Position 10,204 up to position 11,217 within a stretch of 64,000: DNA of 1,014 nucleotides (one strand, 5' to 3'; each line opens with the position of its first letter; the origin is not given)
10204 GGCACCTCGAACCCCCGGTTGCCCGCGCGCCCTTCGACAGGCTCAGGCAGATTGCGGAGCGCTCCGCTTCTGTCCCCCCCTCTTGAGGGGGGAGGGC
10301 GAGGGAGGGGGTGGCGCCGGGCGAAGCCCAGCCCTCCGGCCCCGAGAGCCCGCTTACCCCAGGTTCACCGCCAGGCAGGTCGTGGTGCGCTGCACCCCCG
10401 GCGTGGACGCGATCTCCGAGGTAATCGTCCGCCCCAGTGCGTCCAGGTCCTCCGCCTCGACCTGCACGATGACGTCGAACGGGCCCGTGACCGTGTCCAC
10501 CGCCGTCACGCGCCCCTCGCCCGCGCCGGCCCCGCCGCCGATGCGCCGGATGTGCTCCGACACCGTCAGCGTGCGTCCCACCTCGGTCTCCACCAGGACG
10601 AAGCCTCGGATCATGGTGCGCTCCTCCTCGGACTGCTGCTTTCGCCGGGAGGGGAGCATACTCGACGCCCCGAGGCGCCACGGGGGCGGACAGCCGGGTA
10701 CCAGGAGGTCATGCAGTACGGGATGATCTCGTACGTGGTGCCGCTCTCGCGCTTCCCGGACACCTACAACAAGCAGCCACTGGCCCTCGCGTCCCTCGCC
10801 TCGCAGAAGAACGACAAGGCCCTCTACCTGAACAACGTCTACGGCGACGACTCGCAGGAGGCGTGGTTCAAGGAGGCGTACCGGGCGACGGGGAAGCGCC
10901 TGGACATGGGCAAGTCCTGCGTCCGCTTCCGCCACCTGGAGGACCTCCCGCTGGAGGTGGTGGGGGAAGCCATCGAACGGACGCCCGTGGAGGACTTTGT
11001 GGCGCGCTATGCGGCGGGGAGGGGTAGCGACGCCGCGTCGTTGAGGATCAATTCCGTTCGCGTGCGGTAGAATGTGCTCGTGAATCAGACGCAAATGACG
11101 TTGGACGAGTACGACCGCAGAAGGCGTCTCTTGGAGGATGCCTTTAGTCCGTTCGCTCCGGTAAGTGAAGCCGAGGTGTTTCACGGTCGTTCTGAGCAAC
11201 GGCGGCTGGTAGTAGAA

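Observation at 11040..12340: Single-gene low-GC islet encoding an uncharacterised AAA+ (Cdc6/Arch_ATPase-like) NTPase inserted immediately upstream of pheS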

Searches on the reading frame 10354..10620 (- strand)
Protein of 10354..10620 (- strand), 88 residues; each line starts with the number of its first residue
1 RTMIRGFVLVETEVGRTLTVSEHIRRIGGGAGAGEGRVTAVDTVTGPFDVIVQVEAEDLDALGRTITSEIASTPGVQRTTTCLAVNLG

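Call 3: search_protein_families(library=pfam, proteins=[window:10354-10620:-], max_evalue=1)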
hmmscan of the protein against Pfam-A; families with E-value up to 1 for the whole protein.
window:10354-10620:- (88 aa): 3 families
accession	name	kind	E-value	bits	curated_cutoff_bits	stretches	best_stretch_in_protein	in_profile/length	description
PF01037.27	AsnC_trans_reg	-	5.9e-12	45.8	25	1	37-84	23-70/73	Lrp/AsnC ligand binding domain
PF22482.2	AsnC_trans_reg_3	-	0.0083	16.7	24.4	1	38-85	37-83/95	PF0864 C-terminal dimeric alpha+beta barrel domain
PF08734.17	GYD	-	0.04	14.4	31.4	1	35-66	34-65/91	GYD domain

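Call 22: search_protein_families(library=pfam, proteins=[window:10354-10611:-], max_evalue=1)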
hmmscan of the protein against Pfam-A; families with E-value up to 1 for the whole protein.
window:10354-10611:- (85 aa): 3 families
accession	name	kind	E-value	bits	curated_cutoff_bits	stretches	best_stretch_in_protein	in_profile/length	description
PF01037.27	AsnC_trans_reg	-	5.3e-12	45.9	25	1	34-81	23-70/73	Lrp/AsnC ligand binding domain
PF22482.2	AsnC_trans_reg_3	-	0.0079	16.7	24.4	1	35-82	37-83/95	PF0864 C-terminal dimeric alpha+beta barrel domain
PF08734.17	GYD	-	0.037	14.5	31.4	1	32-63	34-65/91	GYD domain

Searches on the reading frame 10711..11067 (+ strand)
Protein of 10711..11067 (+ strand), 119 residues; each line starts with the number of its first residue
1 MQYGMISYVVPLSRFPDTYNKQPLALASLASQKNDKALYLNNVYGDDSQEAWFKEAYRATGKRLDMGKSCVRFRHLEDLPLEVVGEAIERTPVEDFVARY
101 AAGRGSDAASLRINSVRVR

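Call 3: search_protein_families(library=pfam, proteins=[window:10738-11067:+], max_evalue=1)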
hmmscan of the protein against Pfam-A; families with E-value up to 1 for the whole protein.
window:10738-11067:+ (110 aa): 1 family
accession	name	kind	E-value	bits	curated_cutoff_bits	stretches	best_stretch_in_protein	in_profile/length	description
PF08818.16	DUF1801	-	6.7e-05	23.7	27.2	1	24-81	33-83/85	Domain of unknown function (DU1801)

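Call 22: search_protein_families(library=pfam, proteins=[window:10711-11067:+], max_evalue=1)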
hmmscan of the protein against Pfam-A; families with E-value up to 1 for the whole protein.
window:10711-11067:+ (119 aa): 1 family
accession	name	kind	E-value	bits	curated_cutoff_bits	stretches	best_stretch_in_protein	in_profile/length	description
PF08818.16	DUF1801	-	9.9e-08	32.7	27.2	1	1-90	23-83/85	Domain of unknown function (DU1801)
